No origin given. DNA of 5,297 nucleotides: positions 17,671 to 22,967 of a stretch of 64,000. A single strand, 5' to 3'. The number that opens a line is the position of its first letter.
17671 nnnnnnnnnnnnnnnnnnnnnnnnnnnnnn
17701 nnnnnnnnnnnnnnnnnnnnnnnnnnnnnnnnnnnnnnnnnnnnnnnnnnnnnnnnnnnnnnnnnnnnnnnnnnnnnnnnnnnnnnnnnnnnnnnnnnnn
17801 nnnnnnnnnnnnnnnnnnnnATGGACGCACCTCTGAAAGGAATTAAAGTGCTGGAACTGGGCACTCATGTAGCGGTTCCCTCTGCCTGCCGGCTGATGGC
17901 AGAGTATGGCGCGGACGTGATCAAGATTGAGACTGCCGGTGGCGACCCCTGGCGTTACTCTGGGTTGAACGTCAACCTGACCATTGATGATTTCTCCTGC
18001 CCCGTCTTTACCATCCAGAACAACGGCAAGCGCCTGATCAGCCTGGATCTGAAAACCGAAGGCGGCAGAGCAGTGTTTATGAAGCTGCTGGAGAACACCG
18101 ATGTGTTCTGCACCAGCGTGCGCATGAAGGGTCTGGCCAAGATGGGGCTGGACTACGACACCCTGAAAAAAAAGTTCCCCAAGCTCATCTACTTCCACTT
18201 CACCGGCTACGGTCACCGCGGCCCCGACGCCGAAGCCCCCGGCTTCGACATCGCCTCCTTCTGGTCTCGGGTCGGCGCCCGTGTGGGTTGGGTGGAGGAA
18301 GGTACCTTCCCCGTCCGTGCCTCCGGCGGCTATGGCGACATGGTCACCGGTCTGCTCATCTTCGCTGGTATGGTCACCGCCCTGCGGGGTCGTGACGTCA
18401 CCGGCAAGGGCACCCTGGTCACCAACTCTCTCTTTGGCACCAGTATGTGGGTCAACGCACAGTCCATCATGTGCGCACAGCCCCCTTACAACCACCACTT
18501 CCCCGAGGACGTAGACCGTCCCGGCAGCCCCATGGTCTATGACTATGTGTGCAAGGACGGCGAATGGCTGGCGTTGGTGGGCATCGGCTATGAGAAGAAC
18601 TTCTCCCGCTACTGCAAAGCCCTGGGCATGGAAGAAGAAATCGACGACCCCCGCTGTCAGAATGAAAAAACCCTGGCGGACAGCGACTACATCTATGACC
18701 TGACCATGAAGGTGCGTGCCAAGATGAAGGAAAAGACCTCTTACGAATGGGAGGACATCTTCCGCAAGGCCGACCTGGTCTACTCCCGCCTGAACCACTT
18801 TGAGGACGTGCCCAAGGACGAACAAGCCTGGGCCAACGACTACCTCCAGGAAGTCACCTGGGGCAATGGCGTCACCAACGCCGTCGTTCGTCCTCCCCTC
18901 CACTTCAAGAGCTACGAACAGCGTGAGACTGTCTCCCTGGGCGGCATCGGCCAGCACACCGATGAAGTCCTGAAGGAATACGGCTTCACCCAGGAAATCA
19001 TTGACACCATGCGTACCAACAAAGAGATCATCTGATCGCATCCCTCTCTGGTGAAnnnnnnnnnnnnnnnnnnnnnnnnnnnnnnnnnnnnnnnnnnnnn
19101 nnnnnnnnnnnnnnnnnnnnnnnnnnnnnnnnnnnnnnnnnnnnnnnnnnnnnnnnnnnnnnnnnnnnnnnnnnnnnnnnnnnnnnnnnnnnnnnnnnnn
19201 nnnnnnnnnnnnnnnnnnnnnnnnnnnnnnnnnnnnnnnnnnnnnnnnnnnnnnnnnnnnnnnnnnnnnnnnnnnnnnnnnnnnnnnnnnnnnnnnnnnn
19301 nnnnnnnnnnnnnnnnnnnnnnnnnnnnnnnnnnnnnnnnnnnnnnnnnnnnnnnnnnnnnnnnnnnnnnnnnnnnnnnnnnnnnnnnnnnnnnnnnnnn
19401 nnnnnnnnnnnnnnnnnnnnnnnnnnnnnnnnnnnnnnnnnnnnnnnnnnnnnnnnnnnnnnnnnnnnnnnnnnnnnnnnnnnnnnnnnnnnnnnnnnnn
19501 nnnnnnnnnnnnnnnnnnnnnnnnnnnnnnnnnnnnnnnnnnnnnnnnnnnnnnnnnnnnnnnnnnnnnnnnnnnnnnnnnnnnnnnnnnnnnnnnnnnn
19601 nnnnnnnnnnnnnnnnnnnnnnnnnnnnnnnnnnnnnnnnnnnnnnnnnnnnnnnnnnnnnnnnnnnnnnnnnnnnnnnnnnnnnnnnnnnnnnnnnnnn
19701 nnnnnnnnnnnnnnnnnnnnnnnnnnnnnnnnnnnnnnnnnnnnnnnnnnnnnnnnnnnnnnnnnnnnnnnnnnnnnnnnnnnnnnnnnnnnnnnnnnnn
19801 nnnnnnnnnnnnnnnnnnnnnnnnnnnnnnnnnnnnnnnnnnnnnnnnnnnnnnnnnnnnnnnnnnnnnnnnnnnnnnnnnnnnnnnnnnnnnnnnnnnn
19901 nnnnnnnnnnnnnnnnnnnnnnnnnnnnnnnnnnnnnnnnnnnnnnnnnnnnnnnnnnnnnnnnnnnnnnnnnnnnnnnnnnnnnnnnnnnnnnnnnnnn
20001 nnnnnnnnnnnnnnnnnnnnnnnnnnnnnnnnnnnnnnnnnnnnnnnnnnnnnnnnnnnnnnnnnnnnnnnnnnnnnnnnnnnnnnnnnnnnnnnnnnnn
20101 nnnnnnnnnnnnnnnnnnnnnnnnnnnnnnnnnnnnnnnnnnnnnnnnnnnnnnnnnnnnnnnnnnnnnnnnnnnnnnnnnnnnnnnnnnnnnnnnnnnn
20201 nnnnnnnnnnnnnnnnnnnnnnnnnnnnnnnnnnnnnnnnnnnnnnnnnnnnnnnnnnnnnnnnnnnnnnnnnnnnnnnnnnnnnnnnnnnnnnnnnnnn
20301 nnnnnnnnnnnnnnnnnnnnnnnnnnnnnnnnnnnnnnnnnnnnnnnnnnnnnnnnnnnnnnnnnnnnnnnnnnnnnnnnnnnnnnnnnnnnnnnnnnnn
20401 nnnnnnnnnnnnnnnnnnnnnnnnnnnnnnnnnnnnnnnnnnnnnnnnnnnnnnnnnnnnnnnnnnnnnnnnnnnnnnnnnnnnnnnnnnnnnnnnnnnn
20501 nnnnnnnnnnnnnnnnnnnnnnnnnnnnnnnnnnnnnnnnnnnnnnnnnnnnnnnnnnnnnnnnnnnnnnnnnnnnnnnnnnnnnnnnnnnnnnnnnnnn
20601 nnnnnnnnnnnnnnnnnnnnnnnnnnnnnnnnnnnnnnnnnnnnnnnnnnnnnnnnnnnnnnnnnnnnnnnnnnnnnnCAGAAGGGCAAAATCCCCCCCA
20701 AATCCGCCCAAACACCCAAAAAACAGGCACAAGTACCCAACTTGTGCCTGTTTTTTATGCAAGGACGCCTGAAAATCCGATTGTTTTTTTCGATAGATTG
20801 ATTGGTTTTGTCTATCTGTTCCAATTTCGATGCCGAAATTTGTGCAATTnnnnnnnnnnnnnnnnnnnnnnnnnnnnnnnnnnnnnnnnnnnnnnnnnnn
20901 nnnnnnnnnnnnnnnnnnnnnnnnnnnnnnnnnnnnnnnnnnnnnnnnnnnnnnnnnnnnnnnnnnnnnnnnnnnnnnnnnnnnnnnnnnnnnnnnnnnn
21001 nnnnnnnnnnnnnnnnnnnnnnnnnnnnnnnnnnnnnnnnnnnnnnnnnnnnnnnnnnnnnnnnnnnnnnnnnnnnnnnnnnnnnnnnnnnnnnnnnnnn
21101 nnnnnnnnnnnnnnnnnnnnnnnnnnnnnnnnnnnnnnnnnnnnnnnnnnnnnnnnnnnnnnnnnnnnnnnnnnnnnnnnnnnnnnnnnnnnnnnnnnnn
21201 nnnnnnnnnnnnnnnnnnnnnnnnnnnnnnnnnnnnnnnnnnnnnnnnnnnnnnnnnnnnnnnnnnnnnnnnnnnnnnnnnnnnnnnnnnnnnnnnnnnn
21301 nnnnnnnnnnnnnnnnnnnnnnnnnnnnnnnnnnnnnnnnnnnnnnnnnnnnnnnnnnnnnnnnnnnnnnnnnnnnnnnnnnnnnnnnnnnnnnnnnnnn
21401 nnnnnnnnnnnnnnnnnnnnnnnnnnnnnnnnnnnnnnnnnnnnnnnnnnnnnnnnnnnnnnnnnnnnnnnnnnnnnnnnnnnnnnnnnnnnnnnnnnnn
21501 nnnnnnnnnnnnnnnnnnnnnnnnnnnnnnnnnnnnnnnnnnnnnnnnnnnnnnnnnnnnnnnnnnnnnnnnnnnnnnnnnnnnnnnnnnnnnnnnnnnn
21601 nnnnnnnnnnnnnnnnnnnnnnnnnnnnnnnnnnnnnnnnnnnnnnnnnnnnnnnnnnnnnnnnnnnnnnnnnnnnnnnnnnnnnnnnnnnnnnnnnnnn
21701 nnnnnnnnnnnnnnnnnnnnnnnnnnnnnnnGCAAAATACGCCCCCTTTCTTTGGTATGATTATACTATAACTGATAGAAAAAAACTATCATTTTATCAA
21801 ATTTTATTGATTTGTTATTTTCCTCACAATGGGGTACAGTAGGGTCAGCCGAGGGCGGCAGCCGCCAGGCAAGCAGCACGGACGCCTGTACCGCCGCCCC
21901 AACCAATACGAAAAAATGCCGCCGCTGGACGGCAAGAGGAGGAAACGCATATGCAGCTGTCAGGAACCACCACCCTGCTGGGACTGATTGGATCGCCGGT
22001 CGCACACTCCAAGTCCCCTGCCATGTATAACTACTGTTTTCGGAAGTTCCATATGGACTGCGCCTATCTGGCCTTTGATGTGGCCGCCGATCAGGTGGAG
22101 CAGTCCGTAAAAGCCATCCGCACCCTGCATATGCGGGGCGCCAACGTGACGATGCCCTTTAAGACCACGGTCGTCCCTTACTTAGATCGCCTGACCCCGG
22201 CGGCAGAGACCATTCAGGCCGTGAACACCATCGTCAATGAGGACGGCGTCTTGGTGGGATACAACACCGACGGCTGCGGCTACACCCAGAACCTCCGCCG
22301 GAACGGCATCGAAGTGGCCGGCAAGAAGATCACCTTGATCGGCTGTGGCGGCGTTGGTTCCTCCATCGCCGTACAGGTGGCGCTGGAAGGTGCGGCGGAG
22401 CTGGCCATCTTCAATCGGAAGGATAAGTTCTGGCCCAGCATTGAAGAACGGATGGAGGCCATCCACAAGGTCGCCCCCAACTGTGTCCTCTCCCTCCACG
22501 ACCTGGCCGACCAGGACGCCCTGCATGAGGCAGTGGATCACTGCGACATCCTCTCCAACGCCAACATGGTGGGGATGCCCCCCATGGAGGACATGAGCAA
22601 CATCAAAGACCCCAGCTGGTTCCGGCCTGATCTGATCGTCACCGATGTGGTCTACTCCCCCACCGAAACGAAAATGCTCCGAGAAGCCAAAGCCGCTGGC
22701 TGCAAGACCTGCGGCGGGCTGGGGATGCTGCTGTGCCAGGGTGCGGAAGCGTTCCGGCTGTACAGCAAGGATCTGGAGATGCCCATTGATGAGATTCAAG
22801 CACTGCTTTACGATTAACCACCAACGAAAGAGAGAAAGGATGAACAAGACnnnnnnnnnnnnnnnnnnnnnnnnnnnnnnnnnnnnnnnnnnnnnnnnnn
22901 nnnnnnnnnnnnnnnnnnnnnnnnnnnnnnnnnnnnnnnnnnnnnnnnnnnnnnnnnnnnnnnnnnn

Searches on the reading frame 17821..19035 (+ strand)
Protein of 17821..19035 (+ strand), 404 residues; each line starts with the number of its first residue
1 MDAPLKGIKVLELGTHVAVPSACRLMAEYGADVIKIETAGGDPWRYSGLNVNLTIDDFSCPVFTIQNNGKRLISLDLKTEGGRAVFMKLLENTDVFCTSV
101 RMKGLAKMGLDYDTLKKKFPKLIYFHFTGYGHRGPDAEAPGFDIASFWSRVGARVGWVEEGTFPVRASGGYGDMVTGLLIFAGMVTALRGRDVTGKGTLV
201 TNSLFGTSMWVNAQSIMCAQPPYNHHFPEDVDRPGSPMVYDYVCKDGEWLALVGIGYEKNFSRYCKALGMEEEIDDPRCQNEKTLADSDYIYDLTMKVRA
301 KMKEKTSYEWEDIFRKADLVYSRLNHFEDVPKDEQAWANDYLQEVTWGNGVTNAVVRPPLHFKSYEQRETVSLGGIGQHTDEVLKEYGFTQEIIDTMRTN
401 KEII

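Call 8: search_protein_families(library=pfam, proteins=[window:17821-19035:+])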
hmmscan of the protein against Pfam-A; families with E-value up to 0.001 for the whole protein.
window:17821-19035:+ (404 aa): 1 family
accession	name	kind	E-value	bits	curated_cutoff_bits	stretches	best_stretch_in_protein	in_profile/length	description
PF02515.22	CoA_transf_3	-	2.6e-78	264.1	23.3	1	5-369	1-355/366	CoA-transferase family III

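Call 44: search_protein_families(library=ncbifam, proteins=[window:17821-19035:+, L114:686-2092:-, L114:2162-3373:-, L114:3402-4574:-], max_evalue=1e-10)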
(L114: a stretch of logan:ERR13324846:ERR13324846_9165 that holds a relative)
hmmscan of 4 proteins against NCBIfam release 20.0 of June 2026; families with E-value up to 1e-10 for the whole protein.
window:17821-19035:+ (404 aa): 7 families
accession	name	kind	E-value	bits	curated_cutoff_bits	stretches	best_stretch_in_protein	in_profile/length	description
NF052585.1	SucGlutTfsCaiB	equivalog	5.1e-43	147.1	750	1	2-387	5-388/394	succinate--glutarate CoA-transferase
NF003809.0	PRK05398.1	subfamily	2.1e-42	145.2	442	1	1-204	1-200/416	formyl-CoA transferase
TIGR03253.1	oxalate_frc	equivalog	1.8e-37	129.1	504.2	1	3-204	2-199/416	formyl-CoA transferase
NF008511.0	PRK11430.1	equivalog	5.2e-34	118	522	1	3-313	8-309/381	CoA:oxalate CoA-transferase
NF041294.1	Scnl_mescCoAtase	equivalog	6.2e-30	104.6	700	1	5-347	4-342/381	succinyl-CoA:mesaconate CoA-transferase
NF002914.1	PRK03525.1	equivalog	9.7e-27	93.9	413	1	4-399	9-393/400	L-carnitine CoA-transferase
TIGR04253.1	mesacon_CoA_iso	equivalog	3.3e-14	52.7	725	1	5-386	3-382/403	2-methylfumaryl-CoA isomerase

L114:686-2092:- (468 aa): 6 families
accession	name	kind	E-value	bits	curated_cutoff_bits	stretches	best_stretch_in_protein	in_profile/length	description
NF010378.0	PRK13805.1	equivalog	5.2e-100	335.6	951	1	5-444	11-451/872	bifunctional acetaldehyde-CoA/alcohol dehydrogenase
TIGR02518.1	EutH_ACDH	equivalog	1e-90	305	620.1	1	11-446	11-445/488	acetaldehyde dehydrogenase (acetylating)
NF047625.1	AcylSulfactDhSauS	equivalog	2e-85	287.3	600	1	7-451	3-449/464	acylating sulfoacetaldehyde dehydrogenase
NF011927.0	PRK15398.1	subfamily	2.3e-62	211.2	403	1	6-402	34-418/465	aldehyde dehydrogenase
TIGR01804.1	BADH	equivalog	6.5e-11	41.4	668.6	0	10-396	37-427/467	betaine-aldehyde dehydrogenase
NF001221.0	PRK00197.1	equivalog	9.9e-11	41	289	0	82-274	88-281/418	glutamate-5-semialdehyde dehydrogenase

L114:2162-3373:- (403 aa): 7 families
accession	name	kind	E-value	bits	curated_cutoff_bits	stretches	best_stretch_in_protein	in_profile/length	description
NF052585.1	SucGlutTfsCaiB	equivalog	2.4e-80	270.1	750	1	8-383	10-389/394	succinate--glutarate CoA-transferase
NF008511.0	PRK11430.1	equivalog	6.9e-79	265.7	522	1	5-320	9-324/381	CoA:oxalate CoA-transferase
NF041294.1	Scnl_mescCoAtase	equivalog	1.3e-76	258.3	700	1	6-380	4-381/381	succinyl-CoA:mesaconate CoA-transferase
NF003809.0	PRK05398.1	subfamily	3.5e-71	240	442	2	7-205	6-205/416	formyl-CoA transferase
TIGR03253.1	oxalate_frc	equivalog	1e-67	228.7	504.2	1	7-395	5-413/416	formyl-CoA transferase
NF002914.1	PRK03525.1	equivalog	4.7e-39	134.4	413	1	7-400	11-399/400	L-carnitine CoA-transferase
TIGR04253.1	mesacon_CoA_iso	equivalog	2.1e-14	53.4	725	1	7-392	4-394/403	2-methylfumaryl-CoA isomerase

L114:3402-4574:- (390 aa): 13 families
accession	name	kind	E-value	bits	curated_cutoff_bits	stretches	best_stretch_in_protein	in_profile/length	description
NF053866.1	CholDhdGbsBBac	equivalog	1.5e-74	251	550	1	11-358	17-363/392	choline dehydrogenase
NF041833.1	Fe_ADH_ErcA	equivalog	9.1e-72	242.3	550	1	9-351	8-347/382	alcohol dehydrogenase-like regulatory protein ErcA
TIGR02638.1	lactal_redase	equivalog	1.1e-67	228.6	523.15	1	14-343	12-339/379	lactaldehyde reductase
NF010378.0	PRK13805.1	equivalog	5e-61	206.6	951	1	10-312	462-787/872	bifunctional acetaldehyde-CoA/alcohol dehydrogenase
NF007911.0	PRK10624.1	equivalog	1e-59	202.4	537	1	14-344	13-339/382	lactaldehyde reductase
NF058672.1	4HyButDHCUPNE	equivalog_domain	3.8e-59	200.8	500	1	11-343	9-334/378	4-hydroxybutyrate dehydrogenase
NF050025.1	SulfAcetaldRedSarD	equivalog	8.7e-52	176.3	700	1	6-353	5-351/385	sulfoacetaldehyde reductase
NF007363.0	PRK09860.1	equivalog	1.4e-51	175.8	581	1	24-342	24-338/383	L-threonine dehydrogenase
NF011998.0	PRK15454.1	equivalog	1.9e-45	155.3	556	1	10-313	28-327/395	ethanolamine utilization ethanol dehydrogenase EutG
TIGR03405.1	Phn_Fe-ADH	equivalog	4.5e-45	154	423.7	1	8-303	3-296/355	iron-containing alcohol dehydrogenase PsrA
TIGR04266.1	NDMA_methanol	equivalog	7.8e-33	113.9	625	1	8-342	15-349/420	NDMA-dependent methanol dehydrogenase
NF011717.0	PRK15138.1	equivalog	1.4e-26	93.5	645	1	2-343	2-342/387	alcohol dehydrogenase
NF041822.1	daptide_DH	equivalog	8.2e-17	61.1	300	1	33-239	2-212/363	daptide-type RiPP biosynthesis dehydogenase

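Call 61: search_protein_families(library=ncbifam, proteins=[L114:3-515:-, L114:4663-5910:-], max_evalue=0.00001)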
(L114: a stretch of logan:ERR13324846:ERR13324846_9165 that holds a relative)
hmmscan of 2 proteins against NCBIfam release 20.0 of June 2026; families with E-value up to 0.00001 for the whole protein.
L114:3-515:- (171 aa): 68 families (the best 25 are shown)
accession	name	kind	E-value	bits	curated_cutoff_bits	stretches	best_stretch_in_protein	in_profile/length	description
NF046063.1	oxepin_alt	equivalog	2.3e-40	138.7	300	1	14-170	5-161/254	oxepin-CoA hydrolase, alternative type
NF005804.0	PRK07659.1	equivalog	5.8e-36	124.3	311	1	7-169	4-163/260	enoyl-CoA hydratase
NF005700.0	PRK07511.1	subfamily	2.2e-35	122.5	274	1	15-170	9-164/260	enoyl-CoA hydratase family protein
NF004525.0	PRK05870.1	equivalog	2.4e-35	122.7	285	1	9-170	3-161/249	enoyl-CoA hydratase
NF006107.0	PRK08258.1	equivalog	4.1e-34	118.1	330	1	5-170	13-180/277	enoyl-CoA hydratase family protein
NF005575.0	PRK07260.1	equivalog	5.3e-33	114.5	335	1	8-170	3-166/263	enoyl-CoA hydratase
NF004635.0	PRK05981.1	equivalog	1.1e-32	113.7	351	1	9-169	4-168/266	enoyl-CoA hydratase/isomerase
NF050134.1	TdecoylIsomFabM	equivalog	1.1e-32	113.5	400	1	9-170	2-164/261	trans-2-decenoyl-ACP isomerase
NF006699.0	PRK09245.1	subfamily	1.3e-32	113.2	354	1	9-170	3-169/266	crotonase/enoyl-CoA hydratase family protein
NF006109.0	PRK08260.1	subfamily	5.2e-32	111.3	320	1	9-170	4-179/296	enoyl-CoA hydratase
TIGR02280.1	PaaB1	equivalog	1.3e-31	110.1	345.15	1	12-170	2-159/256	2-(1,2-epoxy-1,2-dihydrophenyl)acetyl-CoA isomerase PaaG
NF004127.0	PRK05617.1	subfamily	5.8e-29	101.5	274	1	7-161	7-162/356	3-hydroxyisobutyryl-CoA hydrolase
NF005803.0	PRK07658.1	equivalog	6.6e-28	97.8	313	1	11-170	4-160/257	enoyl-CoA hydratase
NF004857.0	PRK06210.1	equivalog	1.7e-27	96.6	341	1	7-171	6-178/275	enoyl-CoA hydratase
NF004475.0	PRK05809.1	subfamily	1.8e-27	96.5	394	1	9-170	4-163/260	short-chain-enoyl-CoA hydratase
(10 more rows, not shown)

L114:4663-5910:- (415 aa): 6 families
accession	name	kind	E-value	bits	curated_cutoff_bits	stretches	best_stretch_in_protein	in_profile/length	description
NF049980.1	SfMCT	equivalog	3.3e-64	216.9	320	1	12-390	2-378/378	L-lactate MFS transporter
TIGR00890.1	2A0111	subfamily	2.1e-38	132.3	374.85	1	16-388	7-368/377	oxalate/formate antiport family MFS transporter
TIGR04259.1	oxa_formateAnti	equivalog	4.5e-21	75.2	335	1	20-406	11-397/405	oxalate/formate MFS antiporter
NF038246.1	bile_salt_MFS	equivalog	1.1e-10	41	400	1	32-395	26-397/408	conjugated bile salt MFS transporter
TIGR00896.1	CynX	subfamily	6e-06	25.6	406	1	57-370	46-342/355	CynX/NimT family MFS transporter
TIGR00892.1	2A0113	subfamily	6.4e-06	25.1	586.1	0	25-195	32-199/455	monocarboxylate transporter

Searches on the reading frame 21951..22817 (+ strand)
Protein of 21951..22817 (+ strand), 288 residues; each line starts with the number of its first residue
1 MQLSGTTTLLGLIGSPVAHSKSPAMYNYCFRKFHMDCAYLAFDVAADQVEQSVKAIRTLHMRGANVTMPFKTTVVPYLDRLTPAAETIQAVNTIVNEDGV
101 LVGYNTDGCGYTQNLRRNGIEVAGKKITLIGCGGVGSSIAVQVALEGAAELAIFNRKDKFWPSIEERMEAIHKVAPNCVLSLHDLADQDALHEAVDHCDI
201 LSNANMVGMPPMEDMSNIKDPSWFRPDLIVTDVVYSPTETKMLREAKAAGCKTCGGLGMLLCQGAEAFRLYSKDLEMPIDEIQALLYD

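Call 5: search_protein_families(library=pfam, proteins=[window:21951-22817:+])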
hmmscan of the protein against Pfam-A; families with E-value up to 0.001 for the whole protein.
window:21951-22817:+ (288 aa): 3 families
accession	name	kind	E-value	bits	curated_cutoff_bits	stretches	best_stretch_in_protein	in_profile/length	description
PF08501.16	Shikimate_dh_N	-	1.5e-29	102.4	27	1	12-94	1-83/83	Shikimate dehydrogenase substrate binding domain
PF18317.6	SDH_C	-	3.5e-06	27.1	25.8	1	256-285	1-29/31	Shikimate 5'-dehydrogenase C-terminal domain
PF08659.16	KR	-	0.00059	20.2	22.6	0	131-199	8-76/180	KR domain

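Call 15: search_protein_families(library=ncbifam, proteins=[window:21951-22817:+], max_evalue=0.00001)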
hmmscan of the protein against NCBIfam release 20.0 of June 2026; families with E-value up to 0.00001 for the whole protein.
window:21951-22817:+ (288 aa): 17 families
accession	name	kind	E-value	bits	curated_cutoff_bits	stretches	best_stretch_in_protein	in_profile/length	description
NF009200.0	PRK12548.1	subfamily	1.8e-120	401.7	432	1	2-286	4-287/289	shikimate dehydrogenase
NF001313.0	PRK00258.2-1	equivalog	2e-105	352.5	431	1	3-287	5-287/290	shikimate dehydrogenase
NF009390.0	PRK12749.1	equivalog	3.3e-77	259.7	349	1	5-282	5-280/288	quinate/shikimate dehydrogenase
NF001319.0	PRK00258.3-3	equivalog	9.6e-74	247.9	252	1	5-272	4-257/279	shikimate dehydrogenase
NF001315.0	PRK00258.2-4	equivalog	1.7e-73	247.3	413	1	1-286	1-279/284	shikimate dehydrogenase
TIGR00507.1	aroE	equivalog_domain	6.1e-61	205.9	200.2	1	9-273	2-253/270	shikimate dehydrogenase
NF001322.0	PRK00258.3-6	equivalog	4.3e-58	196.8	285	1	7-272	5-250/272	shikimate dehydrogenase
NF001314.0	PRK00258.2-2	equivalog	1.8e-55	188.1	248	1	2-283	2-281/290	shikimate dehydrogenase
NF001312.0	PRK00258.1-4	equivalog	9.8e-53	179.2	295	1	7-269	9-261/285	shikimate dehydrogenase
NF009201.0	PRK12549.1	subfamily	2.4e-52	177.9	235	1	6-272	6-267/286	shikimate dehydrogenase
NF001310.0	PRK00258.1-2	equivalog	3.7e-44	151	221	1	12-272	7-259/279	shikimate dehydrogenase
NF006802.0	PRK09310.1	equivalog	8.7e-39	133.6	598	1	2-275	210-457/477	bifunctional 3-dehydroquinate dehydratase/shikimate dehydrogenase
NF001311.0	PRK00258.1-3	equivalog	2.2e-38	132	235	1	11-278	9-261/279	shikimate dehydrogenase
NF009202.0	PRK12550.1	equivalog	4.4e-36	124.5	306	1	24-273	25-255/272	shikimate 5-dehydrogenase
NF001316.0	PRK00258.2-5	equivalog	7.8e-36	123.7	247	1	10-164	4-152/263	shikimate dehydrogenase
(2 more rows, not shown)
